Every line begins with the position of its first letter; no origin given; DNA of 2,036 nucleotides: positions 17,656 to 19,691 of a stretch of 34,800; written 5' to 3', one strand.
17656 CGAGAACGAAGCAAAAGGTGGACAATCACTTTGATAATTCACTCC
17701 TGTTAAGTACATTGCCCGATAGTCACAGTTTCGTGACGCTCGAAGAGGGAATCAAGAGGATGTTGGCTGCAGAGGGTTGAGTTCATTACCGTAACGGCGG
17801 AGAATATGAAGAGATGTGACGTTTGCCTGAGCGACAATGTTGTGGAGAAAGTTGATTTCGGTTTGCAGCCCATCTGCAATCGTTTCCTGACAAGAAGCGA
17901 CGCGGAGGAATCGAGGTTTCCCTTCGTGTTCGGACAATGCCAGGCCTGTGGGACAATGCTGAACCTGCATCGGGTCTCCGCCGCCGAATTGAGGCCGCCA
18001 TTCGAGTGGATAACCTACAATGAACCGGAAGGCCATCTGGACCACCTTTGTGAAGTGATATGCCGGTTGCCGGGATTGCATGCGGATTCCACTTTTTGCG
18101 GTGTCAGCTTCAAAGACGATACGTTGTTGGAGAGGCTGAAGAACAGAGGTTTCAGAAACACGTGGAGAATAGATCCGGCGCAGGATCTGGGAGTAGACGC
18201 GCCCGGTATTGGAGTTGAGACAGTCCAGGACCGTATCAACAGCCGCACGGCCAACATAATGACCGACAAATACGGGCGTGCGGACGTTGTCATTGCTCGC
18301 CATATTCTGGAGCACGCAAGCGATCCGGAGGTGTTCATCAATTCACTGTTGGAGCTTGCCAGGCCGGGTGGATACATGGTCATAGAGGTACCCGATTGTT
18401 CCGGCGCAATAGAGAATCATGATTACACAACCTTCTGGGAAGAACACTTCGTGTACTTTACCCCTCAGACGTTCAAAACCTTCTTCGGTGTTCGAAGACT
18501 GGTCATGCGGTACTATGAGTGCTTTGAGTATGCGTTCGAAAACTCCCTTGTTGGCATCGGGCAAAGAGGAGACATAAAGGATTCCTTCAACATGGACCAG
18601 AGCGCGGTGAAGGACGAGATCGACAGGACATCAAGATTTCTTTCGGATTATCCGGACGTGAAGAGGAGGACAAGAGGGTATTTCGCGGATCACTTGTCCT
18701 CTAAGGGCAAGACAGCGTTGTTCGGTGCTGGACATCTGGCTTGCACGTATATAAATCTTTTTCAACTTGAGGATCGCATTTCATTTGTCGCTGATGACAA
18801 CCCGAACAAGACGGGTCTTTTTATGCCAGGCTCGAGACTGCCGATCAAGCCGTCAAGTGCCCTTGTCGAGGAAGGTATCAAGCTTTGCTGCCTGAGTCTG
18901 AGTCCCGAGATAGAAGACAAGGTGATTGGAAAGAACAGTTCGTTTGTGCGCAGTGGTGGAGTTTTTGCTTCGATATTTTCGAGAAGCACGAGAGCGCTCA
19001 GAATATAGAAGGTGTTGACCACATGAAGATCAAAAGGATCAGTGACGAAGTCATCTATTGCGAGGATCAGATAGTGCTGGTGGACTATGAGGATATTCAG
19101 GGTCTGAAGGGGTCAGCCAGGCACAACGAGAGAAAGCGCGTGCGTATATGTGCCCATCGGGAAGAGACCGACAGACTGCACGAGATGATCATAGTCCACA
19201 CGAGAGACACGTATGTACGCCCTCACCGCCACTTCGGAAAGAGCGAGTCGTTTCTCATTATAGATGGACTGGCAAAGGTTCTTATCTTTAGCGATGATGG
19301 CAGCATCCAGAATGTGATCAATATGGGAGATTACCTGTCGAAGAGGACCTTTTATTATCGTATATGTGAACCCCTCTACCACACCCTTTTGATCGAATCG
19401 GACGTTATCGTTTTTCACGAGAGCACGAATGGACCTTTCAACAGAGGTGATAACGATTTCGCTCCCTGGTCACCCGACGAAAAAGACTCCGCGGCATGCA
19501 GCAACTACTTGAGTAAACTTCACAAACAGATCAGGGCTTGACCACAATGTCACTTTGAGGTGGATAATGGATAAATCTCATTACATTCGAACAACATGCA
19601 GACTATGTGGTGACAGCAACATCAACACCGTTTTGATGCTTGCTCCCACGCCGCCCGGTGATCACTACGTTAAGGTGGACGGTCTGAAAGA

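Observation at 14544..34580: Methyltransferase-saturated glycan-tailoring block with no polymer-assembly machinery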

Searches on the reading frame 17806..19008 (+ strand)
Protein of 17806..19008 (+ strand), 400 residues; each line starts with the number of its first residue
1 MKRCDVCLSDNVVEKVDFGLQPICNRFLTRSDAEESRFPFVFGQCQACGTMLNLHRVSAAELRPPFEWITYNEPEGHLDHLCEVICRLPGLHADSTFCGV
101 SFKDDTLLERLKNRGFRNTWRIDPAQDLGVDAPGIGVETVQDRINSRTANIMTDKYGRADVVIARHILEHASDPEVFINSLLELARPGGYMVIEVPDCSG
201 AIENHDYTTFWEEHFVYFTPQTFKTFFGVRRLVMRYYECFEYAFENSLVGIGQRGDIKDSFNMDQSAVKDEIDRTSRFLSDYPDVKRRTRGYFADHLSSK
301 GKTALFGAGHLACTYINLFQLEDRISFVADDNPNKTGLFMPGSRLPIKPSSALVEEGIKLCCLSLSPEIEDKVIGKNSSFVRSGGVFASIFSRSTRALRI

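Call 3: search_protein_families(library=pfam, proteins=[window:17806-19008:+], max_evalue=0.01)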
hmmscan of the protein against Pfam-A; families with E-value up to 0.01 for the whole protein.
window:17806-19008:+ (400 aa): 6 families
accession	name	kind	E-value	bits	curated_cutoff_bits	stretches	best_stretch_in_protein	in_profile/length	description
PF08484.17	Methyltransf_14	-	1.3e-12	48.2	23.5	1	264-387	32-155/160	C-methyltransferase C-terminal domain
PF13489.12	Methyltransf_23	-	2.4e-10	40.8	27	1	111-225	40-152/164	Methyltransferase domain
PF08421.16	Methyltransf_13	-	2e-09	37.9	31.3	1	4-61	1-60/62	Putative zinc binding domain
PF08241.18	Methyltransf_11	-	0.00047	21.2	21.2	1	157-193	59-95/95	Methyltransferase domain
PF08242.18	Methyltransf_12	-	0.0012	19.9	30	1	140-190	64-97/98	Methyltransferase domain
PF13847.12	Methyltransf_31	-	0.0021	18.2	27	1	152-197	70-113/145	Methyltransferase domain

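Call 7: search_protein_families(library=ncbifam, proteins=[window:17806-19008:+], max_evalue=0.001)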
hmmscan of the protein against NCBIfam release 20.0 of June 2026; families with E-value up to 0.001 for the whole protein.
window:17806-19008:+ (400 aa): 2 families
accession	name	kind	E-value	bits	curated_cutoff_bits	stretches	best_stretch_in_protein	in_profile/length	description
TIGR01983.1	UbiG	equivalog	0.00023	20.5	102.95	1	150-193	108-151/228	bifunctional 2-polyprenyl-6-hydroxyphenol methylase/3-demethylubiquinol 3-O-methyltransferase UbiG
TIGR04345.1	ovoA_Cterm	equivalog_domain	0.0006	19.4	170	0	138-196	112-172/242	putative 4-mercaptohistidine N1-methyltransferase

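Call 27: find_related_loci(query=A1, collection=genome_contigs, flank=10000)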
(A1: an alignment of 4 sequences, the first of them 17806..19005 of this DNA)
Query A1 (400 aa) in genome_contigs; peptide patterns used: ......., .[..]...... (x = any residue, [..] = any of these).
82 stretches matched a pattern; 1 encode a relative of the query (tblastn E <= 1e-3); 1 distinct loci.
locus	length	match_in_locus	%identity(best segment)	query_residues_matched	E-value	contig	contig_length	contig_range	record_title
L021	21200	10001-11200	85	1-400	0e+0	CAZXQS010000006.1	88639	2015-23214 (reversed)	MAG TPA_asm: uncultured Syntrophorhabdus sp. isolate SRP192927_co3_184 genome assembly, contig: NODE_365_length_88639_co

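Call 31: search_protein_families(library=pfam, proteins=[L021:15987-17573:+, L021:17583-18902:+, L021:18975-19976:+], max_evalue=1)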
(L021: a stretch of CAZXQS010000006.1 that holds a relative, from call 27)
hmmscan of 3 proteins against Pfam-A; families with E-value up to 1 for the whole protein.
L021:15987-17573:+ (528 aa): 0 families

L021:17583-18902:+ (439 aa): 0 families

L021:18975-19976:+ (333 aa): 1 family
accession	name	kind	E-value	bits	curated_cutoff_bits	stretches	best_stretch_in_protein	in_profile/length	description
PF09586.16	YfhO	-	2e-05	23.6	28.5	1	231-326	732-828/835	Bacterial membrane protein YfhO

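Call 33: search_solved_structures(query=window:17806-19008:+, max_evalue=0.001)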
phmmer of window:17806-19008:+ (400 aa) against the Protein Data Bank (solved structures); distinct sequences matched with E-value up to 0.001: 10.
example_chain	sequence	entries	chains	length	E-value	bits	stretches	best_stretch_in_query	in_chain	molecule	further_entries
4rv9_A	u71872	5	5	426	9.2e-26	93.4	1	3-388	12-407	D-mycarose 3-C-methyltransferase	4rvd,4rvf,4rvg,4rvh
5t64_A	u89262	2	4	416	6.1e-19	71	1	3-386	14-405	Sugar 3-C-methyl transferase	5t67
5t6b_A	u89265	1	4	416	7.6e-17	64.1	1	3-386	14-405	Sugar 3-C-methyl transferase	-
4e31_A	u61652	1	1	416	1.7e-11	46.4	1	4-386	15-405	TcaB9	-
3ndi_A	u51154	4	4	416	2e-11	46.3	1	4-386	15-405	Methyltransferase | TcaB9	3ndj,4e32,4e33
4e2x_A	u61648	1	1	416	2.7e-11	45.8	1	4-386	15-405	TcaB9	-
4e2y_A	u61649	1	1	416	5.1e-11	44.9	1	4-386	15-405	TcaB9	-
4e2w_A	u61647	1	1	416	1.7e-10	43.1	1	4-386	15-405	TcaB9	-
4e2z_A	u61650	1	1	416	1.8e-10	43.1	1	4-386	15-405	TcaB9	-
4e30_A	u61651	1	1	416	4.5e-10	41.8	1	4-386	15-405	TcaB9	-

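Call 51: search_dna_similar(query=window:17806-19005:+, collection=plasmids, mode=protein, max_evalue=1e-20, max_rows=25)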
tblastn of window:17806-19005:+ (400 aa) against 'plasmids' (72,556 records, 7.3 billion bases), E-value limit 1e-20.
Records with a match: 2; places in all: 2; records where one place covers at least 80% of the query: 2.
Best place of each record, by identity: <60% 2.
By first word of the organism name: Solidesulfovibrio 1; Streptomyces 1.
By predicted mobility (MOB-suite, as given by PLSDB): non-mobilizable 1; mobilizable 1.
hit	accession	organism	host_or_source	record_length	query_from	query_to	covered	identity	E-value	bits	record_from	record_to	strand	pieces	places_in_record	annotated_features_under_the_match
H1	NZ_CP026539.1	Solidesulfovibrio carbinolicus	-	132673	4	400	99%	26.7%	2e-33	139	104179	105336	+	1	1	class I SAM-dependent methyltransferase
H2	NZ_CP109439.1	Streptomyces sp. NBC_01483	-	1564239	1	356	89%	24.9%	8e-23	108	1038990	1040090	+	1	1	none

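Call 58: find_related_loci(query=A4, collection=metagenome_contigs, flank=10000)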
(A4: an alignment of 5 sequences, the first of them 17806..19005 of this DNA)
Query A4 (400 aa) in metagenome_contigs; peptide patterns used: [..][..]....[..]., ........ (x = any residue, [..] = any of these).
484 stretches matched a pattern; 266 encode a relative of the query (tblastn E <= 1e-3); the best 80 are kept; 80 distinct loci.
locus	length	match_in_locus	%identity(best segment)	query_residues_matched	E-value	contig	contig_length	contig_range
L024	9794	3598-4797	85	1-400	0e+0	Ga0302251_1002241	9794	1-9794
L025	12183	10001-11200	52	1-400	1e-140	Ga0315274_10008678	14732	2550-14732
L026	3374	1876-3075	51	1-400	1e-141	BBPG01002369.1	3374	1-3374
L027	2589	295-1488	51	3-400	2e-141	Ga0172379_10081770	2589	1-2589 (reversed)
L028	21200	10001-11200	50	1-400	2e-133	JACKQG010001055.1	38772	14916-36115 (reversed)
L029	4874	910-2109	51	1-400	2e-134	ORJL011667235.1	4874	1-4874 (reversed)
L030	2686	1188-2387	50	1-400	2e-138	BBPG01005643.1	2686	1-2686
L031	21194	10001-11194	51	4-400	9e-132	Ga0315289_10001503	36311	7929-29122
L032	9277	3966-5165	49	1-400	2e-129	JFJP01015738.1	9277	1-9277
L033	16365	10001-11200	49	1-400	2e-128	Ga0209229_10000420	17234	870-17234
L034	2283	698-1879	51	1-398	6e-136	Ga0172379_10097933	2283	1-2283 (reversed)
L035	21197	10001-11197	47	1-400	8e-128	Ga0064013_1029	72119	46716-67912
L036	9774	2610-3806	50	1-400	2e-127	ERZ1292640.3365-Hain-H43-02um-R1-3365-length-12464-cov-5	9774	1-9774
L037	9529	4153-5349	49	1-400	5e-125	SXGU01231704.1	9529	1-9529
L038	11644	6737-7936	48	1-400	1e-123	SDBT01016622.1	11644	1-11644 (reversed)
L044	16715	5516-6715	47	1-400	2e-120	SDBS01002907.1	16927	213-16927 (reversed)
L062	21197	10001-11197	46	1-400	1e-113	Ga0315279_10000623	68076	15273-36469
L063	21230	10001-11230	44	1-400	1e-113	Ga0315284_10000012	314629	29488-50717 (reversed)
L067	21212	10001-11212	45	1-399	5e-112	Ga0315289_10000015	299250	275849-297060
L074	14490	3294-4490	45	1-398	3e-111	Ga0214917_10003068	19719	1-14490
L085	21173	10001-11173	46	7-399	1e-108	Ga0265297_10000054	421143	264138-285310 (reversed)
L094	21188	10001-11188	49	4-398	2e-119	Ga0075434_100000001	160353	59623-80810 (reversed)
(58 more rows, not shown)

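Call 102: search_protein_families(library=pfam, proteins=[L063:17722-19635:+, L067:18441-20513:+, L094:14953-17973:+, L094:17202-19982:+, L062:16822-18534:+, L085:16107-17906:+, L035:2-1615:+, L044:14381-15721:+, L074:365-2311:-, L062:6246-8987:+], max_evalue=0.01)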
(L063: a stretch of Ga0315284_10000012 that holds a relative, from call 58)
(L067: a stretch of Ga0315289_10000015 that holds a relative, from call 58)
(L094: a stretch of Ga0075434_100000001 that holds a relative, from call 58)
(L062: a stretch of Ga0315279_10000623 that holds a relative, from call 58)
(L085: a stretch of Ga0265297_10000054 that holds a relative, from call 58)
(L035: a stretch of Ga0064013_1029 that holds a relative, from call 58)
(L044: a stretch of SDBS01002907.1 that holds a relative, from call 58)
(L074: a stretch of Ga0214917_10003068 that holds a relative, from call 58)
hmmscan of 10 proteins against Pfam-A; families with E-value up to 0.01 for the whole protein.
L063:17722-19635:+ (638 aa): 1 family
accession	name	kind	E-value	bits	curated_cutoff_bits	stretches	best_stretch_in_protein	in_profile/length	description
PF07019.17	EMC6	-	0.00054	20.8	23.3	1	195-261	8-74/81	EMC6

L067:18441-20513:+ (691 aa): 0 families

L094:14953-17973:+ (1007 aa): 0 families

L094:17202-19982:+ (927 aa): 0 families

L062:16822-18534:+ (571 aa): 0 families

L085:16107-17906:+ (600 aa): 4 families
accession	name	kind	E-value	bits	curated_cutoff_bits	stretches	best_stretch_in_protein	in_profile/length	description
PF00005.33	ABC_tran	-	3.2e-30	106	25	1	382-529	2-137/137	ABC transporter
PF00664.28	ABC_membrane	-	5.5e-13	49.7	28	1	71-291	28-252/274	ABC transporter transmembrane region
PF20720.3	nSTAND3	-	8.1e-05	22.8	27.2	1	390-419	16-45/155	Novel STAND NTPase 3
PF02463.25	SMC_N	-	0.00011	22.1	40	1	487-567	135-207/220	RecF/RecN/SMC N terminal domain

L035:2-1615:+ (538 aa): 0 families

L044:14381-15721:+ (447 aa): 0 families

L074:365-2311:- (649 aa): 0 families

L062:6246-8987:+ (914 aa): 0 families

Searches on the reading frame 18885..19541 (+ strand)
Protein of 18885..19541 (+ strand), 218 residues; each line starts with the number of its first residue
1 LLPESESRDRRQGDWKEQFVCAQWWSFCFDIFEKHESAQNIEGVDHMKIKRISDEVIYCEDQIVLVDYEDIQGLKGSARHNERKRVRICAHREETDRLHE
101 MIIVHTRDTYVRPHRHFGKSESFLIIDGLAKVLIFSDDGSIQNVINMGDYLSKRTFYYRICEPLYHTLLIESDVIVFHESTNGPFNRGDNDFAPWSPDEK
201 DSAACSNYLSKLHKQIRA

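Call 3: search_protein_families(library=pfam, proteins=[window:18885-19541:+], max_evalue=0.01)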
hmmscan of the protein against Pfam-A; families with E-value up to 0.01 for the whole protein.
window:18885-19541:+ (218 aa): 0 families

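Call 7: search_protein_families(library=ncbifam, proteins=[window:18885-19541:+], max_evalue=0.001)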
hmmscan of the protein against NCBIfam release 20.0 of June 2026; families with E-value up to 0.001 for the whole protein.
window:18885-19541:+ (218 aa): 1 family
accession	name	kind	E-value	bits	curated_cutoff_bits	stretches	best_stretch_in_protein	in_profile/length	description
TIGR04366.1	cupin_WbuC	subfamily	2e-39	134.5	42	1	66-197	2-132/132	WbuC family cupin fold metalloprotein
